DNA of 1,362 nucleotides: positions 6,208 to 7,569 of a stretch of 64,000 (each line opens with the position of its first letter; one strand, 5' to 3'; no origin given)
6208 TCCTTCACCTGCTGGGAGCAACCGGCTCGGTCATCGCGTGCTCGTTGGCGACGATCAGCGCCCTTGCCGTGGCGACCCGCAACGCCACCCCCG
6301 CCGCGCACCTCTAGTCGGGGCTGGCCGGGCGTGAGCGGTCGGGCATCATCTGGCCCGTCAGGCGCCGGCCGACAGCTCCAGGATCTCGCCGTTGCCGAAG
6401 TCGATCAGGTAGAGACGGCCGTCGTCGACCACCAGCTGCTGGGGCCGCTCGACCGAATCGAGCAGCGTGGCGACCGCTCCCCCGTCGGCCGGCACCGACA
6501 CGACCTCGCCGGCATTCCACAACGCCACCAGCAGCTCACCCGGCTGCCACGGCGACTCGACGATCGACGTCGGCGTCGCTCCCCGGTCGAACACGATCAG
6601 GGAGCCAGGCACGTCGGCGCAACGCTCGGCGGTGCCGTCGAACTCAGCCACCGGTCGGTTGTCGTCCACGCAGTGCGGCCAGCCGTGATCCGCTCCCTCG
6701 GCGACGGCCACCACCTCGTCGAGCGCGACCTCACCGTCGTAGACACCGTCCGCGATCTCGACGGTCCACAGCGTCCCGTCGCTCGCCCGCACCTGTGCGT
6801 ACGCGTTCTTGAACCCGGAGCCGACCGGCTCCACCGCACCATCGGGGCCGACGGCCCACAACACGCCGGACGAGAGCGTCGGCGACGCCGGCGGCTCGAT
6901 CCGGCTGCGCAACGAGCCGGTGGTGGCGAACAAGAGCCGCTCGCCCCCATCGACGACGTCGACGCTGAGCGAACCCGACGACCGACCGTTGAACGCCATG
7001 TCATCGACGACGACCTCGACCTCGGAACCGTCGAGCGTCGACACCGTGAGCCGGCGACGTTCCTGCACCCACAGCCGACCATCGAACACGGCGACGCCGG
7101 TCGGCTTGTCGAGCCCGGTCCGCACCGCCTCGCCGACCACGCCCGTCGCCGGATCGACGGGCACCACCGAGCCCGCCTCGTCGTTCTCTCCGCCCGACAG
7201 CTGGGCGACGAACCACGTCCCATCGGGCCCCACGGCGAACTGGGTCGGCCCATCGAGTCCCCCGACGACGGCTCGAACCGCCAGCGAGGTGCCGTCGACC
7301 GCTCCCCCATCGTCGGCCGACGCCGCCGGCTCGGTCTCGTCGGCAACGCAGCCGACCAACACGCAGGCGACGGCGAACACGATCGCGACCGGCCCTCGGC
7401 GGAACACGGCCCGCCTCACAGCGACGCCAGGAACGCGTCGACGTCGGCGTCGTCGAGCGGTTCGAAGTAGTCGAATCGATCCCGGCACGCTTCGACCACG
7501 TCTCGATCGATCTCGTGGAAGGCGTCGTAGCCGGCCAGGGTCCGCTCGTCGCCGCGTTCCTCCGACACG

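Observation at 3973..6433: Second insertion of the same architecture: displaced 3' end of the beta-propeller dehydrogenase gene brackets a methyltransferase plus orphan FtsX-like permease cassette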

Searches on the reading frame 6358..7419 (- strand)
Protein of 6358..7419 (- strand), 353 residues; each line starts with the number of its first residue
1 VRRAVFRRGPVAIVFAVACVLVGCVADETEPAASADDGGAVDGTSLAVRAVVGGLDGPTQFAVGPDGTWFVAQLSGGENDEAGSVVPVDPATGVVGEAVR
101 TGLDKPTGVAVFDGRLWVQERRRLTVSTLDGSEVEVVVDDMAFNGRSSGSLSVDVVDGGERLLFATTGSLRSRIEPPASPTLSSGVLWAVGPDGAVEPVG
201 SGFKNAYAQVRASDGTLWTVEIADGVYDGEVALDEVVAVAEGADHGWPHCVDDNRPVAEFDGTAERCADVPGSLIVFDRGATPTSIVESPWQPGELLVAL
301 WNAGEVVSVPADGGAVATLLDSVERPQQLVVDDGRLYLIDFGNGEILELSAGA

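Call 7: search_protein_families(library=pfam, proteins=[window:6358-7419:-], max_evalue=0.01)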
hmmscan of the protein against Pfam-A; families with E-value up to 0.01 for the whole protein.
window:6358-7419:- (353 aa): 2 families
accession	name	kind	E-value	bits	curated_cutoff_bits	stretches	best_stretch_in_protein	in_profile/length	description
PF01436.27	NHL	-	0.0001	22.6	20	0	103-118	1-17/28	NHL repeat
PF07995.17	GSDH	-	0.00073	19.4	25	1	200-287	177-259/332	Glucose / Sorbosone dehydrogenase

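Call 8: find_related_loci(query=window:6358-7419:-, collection=genome_contigs, flank=10000)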
Query window:6358-7419:- (353 aa) in genome_contigs; peptide patterns used: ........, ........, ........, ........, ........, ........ (x = any residue, [..] = any of these).
127 stretches matched a pattern; 4 encode a relative of the query (tblastn E <= 1e-3); 4 distinct loci.
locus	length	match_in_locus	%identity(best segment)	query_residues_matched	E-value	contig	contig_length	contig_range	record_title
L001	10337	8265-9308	89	5-353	0e+0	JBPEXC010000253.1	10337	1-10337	MAG: Acidimicrobiales bacterium isolate MAG14 MAG14_MAG14_253, whole genome shotgun sequence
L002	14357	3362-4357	51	9-351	6e-93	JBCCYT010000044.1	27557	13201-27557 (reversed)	MAG: Actinomycetota bacterium isolate P01_F01_bin.18 k141_1697711_length_27557_cov_74.6157, whole genome shotgun sequenc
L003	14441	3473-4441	45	32-347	2e-72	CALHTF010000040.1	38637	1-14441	MAG: uncultured Acidimicrobiales bacterium isolate R2_Bin_MAXBIN__030_1 genome assembly, contig: c_000000337977, whole g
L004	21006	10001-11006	55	11-352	1e-82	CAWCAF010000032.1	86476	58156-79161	MAG: uncultured Acidimicrobiales bacterium isolate MFD03551.bin.2.24 genome assembly, contig: contig_8540, whole genome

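Call 13: find_related_loci(query=window:6358-7419:-, collection=metagenome_contigs, flank=10000)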
Query window:6358-7419:- (353 aa) in metagenome_contigs; peptide patterns used: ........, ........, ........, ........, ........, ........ (x = any residue, [..] = any of these).
166 stretches matched a pattern; 2 encode a relative of the query (tblastn E <= 1e-3); 2 distinct loci.
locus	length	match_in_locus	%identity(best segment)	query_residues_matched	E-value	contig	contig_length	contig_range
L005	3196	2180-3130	24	15-327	3e-7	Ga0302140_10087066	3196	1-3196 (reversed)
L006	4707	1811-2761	24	15-327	4e-7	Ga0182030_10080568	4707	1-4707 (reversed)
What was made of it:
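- Tried and rejected: The metagenome scan with the dehydrogenase found only 24%-identical proteins (call 13).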

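Call 14: find_homologous_proteins(query=window:6358-7419:-, max_evalue=1e-20)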
Query window:6358-7419:- (353 aa): 179 proteins with E <= 1e-20 among 8000 candidates; the best 120 are listed.
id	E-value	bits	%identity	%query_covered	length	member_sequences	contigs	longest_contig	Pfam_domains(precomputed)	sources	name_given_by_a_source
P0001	2.5e-222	756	100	99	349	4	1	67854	-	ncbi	-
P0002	1.9e-118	414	62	95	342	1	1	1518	PF07995.18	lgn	-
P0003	1.4e-102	362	57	98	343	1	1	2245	-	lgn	-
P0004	6.9e-99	349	56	87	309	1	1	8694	PF07995.18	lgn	-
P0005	1.1e-98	349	52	99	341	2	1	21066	PF07995.18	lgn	-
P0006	5.3e-98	347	52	98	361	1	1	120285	PF07995.18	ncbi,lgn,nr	ncbi:MAG: PQQ-dependent sugar dehydrogenase [Actinomycetota bacterium]|nr:PQQ-dependent sugar dehydr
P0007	9.1e-97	343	57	87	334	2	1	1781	PF07995.18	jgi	jgi:glucose/arabinose dehydrogenase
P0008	1.2e-96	342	51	93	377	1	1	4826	PF07995.18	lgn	-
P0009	2.3e-96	341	56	86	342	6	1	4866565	-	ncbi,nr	ncbi:MAG: glucose sorbosone dehydrogenase [Acidimicrobiia bacterium]|nr:glucose sorbosone dehydrogen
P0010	7.0e-95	336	52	97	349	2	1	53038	-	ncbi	-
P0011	4.3e-94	334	52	97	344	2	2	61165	-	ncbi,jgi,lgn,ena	jgi:glucose/arabinose dehydrogenase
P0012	7.8e-94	333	55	86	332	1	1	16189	-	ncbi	-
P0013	5.7e-93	330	52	99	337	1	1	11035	PF07995.18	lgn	-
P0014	6.7e-93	330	51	96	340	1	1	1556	PF07995.18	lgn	-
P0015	1.3e-92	329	56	85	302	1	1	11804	-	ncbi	-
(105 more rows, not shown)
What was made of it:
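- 6358..7419 (-): Intact PQQ-dependent sugar dehydrogenase-like beta-propeller gene (the NCBI model is 349 aa). Calls 7, 14 (179 homologues; sources name them PQQ-dependent sugar dehydrogenase or glucose/sorbosone dehydrogenase).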

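Call 37: search_protein_families(library=ncbifam, proteins=[window:6358-7419:-], max_evalue=0.01)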
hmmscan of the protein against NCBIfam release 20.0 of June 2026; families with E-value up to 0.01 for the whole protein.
window:6358-7419:- (353 aa): 1 family
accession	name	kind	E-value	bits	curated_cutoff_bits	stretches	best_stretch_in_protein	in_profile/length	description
NF033206.1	ScyE_fam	subfamily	4.4e-12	46.2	80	1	45-123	243-322/333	ScyD/ScyE family protein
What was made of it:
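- On Integrase-encoding genomic island / IME / ICE: Pfam and NCBIfam scans of all ORFs in 3473-6433 and 8510-9197 show no recombinase domain (calls 7, 37).
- Checked: No integrase, transposase or ABC ATPase lies in 3473-6433 (calls 7, 37).
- No integrase or transposase domain lies in 3473-6433 or 8510-9197 (calls 7, 37).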
